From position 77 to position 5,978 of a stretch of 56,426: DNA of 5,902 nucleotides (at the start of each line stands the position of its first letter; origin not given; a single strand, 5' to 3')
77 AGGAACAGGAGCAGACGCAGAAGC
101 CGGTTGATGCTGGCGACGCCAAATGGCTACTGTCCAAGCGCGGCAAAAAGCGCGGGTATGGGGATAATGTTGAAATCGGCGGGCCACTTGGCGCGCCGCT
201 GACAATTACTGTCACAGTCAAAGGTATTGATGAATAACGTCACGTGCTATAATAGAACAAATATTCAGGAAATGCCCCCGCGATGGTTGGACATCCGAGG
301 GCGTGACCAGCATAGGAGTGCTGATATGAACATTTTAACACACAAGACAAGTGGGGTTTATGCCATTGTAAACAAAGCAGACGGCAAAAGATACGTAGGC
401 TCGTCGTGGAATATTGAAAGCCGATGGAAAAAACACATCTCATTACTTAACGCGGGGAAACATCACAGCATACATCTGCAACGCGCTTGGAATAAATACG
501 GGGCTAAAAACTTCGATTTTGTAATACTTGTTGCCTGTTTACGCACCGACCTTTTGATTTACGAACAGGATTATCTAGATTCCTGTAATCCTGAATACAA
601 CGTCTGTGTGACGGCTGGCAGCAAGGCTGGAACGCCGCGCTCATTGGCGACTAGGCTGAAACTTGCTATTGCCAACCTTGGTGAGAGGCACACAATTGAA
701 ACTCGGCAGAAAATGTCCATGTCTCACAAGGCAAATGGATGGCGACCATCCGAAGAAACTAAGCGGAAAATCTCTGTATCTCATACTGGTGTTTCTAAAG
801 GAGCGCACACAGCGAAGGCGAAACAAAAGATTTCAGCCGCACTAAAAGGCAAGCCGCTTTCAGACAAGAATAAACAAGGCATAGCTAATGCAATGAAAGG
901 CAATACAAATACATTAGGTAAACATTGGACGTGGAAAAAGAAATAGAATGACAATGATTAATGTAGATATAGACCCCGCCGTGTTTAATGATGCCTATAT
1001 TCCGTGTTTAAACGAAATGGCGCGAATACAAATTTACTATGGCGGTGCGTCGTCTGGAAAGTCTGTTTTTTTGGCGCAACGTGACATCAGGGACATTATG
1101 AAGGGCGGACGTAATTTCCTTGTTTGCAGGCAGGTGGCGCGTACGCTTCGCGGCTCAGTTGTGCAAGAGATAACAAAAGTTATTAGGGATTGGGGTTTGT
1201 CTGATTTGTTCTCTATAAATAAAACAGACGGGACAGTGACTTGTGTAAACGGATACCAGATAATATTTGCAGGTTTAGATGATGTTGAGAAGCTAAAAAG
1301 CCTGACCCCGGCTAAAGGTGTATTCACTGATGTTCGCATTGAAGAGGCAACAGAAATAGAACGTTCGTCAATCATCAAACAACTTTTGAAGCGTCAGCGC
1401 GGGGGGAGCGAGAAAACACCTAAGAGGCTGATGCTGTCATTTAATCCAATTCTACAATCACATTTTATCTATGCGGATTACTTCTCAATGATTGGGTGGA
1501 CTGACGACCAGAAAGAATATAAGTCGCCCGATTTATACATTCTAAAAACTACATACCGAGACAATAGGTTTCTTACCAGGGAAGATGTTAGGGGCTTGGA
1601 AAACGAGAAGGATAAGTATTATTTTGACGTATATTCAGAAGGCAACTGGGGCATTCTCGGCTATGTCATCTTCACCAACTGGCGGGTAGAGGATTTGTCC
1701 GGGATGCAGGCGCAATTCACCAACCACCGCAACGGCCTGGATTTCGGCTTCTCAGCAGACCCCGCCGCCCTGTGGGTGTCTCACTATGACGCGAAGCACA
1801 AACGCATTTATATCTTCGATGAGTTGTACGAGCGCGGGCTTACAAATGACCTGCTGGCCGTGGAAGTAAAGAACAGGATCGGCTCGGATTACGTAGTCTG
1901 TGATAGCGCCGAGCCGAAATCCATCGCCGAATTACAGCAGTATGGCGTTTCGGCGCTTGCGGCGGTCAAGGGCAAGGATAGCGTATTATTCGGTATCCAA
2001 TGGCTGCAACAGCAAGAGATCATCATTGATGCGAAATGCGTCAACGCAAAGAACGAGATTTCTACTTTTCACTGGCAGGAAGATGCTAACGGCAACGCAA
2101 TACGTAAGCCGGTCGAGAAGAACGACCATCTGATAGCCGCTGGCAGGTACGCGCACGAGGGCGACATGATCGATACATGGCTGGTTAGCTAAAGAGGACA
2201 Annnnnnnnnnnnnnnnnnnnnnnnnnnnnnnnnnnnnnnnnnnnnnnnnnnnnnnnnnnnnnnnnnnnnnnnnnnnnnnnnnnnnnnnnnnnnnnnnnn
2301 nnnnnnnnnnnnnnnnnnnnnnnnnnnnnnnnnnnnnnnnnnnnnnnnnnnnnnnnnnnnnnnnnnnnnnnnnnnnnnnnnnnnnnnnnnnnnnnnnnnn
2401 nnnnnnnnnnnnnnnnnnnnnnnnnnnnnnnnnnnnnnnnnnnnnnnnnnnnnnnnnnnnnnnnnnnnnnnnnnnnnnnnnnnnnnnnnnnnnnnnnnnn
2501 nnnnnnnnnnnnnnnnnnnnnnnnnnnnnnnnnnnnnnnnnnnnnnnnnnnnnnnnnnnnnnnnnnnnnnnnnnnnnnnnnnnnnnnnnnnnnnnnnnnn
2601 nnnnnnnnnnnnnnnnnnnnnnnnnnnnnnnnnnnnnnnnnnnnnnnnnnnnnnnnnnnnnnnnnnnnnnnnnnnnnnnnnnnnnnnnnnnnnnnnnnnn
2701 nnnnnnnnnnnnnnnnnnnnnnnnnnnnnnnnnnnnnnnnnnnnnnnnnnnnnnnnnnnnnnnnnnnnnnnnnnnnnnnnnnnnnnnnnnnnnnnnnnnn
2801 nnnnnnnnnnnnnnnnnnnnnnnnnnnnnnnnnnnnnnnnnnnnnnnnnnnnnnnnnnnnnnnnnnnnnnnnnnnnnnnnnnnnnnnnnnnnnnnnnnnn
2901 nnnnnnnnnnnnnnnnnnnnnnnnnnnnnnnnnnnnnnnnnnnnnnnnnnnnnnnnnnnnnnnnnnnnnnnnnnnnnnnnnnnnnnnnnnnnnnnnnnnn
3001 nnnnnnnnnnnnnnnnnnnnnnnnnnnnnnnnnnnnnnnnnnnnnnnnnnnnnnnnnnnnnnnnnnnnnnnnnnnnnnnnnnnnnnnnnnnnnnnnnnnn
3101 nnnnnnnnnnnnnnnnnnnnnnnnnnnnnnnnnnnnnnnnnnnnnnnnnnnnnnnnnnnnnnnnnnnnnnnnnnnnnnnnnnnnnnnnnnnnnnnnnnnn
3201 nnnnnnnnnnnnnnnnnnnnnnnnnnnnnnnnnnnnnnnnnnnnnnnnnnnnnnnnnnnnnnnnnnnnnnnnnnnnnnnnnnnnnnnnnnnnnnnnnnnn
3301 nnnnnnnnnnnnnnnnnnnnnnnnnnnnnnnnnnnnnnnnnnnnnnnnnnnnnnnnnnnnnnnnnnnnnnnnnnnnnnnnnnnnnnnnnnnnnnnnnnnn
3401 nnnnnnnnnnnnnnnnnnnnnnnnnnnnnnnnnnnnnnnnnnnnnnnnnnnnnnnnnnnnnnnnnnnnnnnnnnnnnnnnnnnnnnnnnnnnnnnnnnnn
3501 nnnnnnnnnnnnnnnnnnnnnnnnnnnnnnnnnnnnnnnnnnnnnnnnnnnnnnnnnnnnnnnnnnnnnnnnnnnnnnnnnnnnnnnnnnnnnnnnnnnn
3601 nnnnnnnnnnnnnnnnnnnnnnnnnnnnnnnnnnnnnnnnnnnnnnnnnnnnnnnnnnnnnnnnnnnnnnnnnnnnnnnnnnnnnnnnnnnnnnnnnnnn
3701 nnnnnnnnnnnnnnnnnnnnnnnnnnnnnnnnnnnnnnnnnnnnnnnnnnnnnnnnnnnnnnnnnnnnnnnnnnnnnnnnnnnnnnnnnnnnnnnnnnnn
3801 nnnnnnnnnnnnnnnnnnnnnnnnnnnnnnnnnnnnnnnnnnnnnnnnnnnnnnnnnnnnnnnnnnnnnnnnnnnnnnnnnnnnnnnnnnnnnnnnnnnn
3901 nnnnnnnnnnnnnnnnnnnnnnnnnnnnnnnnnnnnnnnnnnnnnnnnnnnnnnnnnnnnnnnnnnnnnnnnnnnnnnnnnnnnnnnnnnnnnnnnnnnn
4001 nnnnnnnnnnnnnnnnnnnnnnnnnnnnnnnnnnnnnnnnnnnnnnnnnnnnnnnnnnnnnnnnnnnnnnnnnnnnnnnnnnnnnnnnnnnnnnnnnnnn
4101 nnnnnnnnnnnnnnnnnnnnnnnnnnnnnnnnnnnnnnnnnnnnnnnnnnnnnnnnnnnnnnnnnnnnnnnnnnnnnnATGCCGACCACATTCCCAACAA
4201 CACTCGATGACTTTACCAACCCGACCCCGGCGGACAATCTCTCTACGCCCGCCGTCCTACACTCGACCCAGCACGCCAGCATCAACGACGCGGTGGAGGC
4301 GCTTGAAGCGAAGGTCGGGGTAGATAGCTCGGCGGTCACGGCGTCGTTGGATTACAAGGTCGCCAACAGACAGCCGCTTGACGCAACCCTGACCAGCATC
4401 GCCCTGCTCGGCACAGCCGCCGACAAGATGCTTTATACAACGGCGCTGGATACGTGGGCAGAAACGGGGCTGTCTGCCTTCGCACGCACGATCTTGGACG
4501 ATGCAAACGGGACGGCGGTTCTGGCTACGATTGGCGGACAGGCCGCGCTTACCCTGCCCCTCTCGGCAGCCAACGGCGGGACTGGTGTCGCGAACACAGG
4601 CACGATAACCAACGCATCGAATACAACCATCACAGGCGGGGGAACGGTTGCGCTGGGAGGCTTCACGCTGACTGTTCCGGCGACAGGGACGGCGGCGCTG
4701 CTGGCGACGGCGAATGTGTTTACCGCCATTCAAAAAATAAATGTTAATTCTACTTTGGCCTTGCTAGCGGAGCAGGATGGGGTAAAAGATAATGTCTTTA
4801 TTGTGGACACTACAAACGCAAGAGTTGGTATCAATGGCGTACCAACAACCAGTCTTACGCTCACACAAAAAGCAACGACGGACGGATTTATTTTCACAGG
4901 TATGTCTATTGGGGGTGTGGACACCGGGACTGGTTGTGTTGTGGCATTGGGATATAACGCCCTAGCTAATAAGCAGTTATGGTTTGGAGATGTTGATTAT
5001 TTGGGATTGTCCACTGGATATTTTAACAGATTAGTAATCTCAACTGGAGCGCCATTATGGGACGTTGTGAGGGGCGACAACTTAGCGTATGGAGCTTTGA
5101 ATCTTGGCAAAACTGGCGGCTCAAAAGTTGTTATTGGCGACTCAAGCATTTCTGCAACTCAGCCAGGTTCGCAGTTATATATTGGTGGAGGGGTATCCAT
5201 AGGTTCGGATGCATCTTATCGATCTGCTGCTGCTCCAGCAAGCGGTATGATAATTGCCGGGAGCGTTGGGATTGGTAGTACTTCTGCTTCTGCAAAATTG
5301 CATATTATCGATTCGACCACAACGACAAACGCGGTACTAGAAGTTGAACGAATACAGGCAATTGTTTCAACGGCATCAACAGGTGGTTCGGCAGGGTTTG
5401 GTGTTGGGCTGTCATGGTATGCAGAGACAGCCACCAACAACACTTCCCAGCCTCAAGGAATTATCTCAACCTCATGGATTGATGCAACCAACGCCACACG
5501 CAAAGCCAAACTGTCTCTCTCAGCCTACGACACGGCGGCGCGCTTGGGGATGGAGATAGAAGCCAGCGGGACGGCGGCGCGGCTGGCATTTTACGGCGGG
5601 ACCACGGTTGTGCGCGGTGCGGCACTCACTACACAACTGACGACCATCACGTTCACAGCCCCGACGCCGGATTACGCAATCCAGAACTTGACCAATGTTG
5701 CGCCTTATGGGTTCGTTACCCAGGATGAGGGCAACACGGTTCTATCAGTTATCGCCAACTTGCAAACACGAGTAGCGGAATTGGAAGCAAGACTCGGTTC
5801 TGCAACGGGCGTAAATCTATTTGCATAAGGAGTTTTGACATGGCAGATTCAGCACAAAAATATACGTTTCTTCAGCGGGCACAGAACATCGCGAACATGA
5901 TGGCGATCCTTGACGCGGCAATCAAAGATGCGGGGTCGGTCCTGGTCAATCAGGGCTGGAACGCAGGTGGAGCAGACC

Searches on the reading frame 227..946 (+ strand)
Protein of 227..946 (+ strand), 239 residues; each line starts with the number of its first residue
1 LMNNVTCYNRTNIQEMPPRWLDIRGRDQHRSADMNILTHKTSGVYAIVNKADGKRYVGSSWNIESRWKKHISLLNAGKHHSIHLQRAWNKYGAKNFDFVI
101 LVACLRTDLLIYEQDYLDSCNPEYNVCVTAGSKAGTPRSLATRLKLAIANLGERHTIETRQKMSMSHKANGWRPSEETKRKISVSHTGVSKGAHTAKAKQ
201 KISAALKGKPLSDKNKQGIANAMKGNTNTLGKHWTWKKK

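Call 72: search_protein_families(library=pfam, proteins=[window:227-946:+], max_evalue=1)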
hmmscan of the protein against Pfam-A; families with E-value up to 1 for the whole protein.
window:227-946:+ (239 aa): 4 families
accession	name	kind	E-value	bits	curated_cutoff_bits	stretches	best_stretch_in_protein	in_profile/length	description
PF01541.30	GIY-YIG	-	1e-09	39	22.6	1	43-125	3-78/78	GIY-YIG catalytic domain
PF07460.16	NUMOD3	-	2.5e-06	27.7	20.4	4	174-188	3-18/37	NUMOD3 motif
PF19835.5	SegE_GIY-YIG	-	0.012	16.3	25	1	40-92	16-61/123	Putative endonuclease segE, GIY-YIG domain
PF08944.16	p47_phox_C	-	0.6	10.1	27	0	173-184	20-31/33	NADPH oxidase subunit p47Phox, C terminal domain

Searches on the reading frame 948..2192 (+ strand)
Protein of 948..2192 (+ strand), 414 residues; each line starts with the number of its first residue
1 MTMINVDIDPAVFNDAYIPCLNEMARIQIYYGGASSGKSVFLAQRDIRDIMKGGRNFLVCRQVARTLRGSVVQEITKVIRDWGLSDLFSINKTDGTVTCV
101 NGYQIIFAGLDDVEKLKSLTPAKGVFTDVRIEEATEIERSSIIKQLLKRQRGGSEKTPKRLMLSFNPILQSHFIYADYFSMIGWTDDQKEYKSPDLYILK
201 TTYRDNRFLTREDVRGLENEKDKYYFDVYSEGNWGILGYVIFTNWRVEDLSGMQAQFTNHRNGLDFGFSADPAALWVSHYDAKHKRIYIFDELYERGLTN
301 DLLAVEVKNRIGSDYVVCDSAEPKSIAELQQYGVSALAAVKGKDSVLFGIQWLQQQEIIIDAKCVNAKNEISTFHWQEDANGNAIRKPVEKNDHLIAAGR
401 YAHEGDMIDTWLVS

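Call 72: search_protein_families(library=pfam, proteins=[window:948-2192:+], max_evalue=1)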
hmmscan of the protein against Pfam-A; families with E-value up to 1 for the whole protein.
window:948-2192:+ (414 aa): 4 families
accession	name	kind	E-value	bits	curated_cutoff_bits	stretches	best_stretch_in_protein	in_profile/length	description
PF04466.19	Terminase_3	-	4.8e-45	154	23.2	1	26-222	3-188/201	Phage terminase large subunit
PF17288.8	Terminase_3C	-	2.3e-17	64.2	26.7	1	265-402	1-152/155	Terminase RNAseH like domain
PF03237.21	Terminase_6N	-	7.3e-07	29.5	22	1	29-243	1-209/215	Terminase large subunit, T4likevirus-type, N-terminal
PF17289.8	Terminase_6C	-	0.0062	17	22.6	1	263-403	2-152/155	Terminase RNaseH-like domain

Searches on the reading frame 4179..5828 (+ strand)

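Call 35: search_protein_families(library=phrogs, proteins=[window:4179-5828:+], max_evalue=0.01)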
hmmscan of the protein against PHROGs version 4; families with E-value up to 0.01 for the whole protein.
window:4179-5828:+ (549 aa): 2 families
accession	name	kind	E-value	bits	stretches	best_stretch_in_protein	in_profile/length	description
phrog_2631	-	tail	6.4e-09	35.9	1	39-181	395-518/644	tail fiber protein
phrog_36707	-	tail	5.7e-06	27.3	1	61-152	109-202/288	tail fiber protein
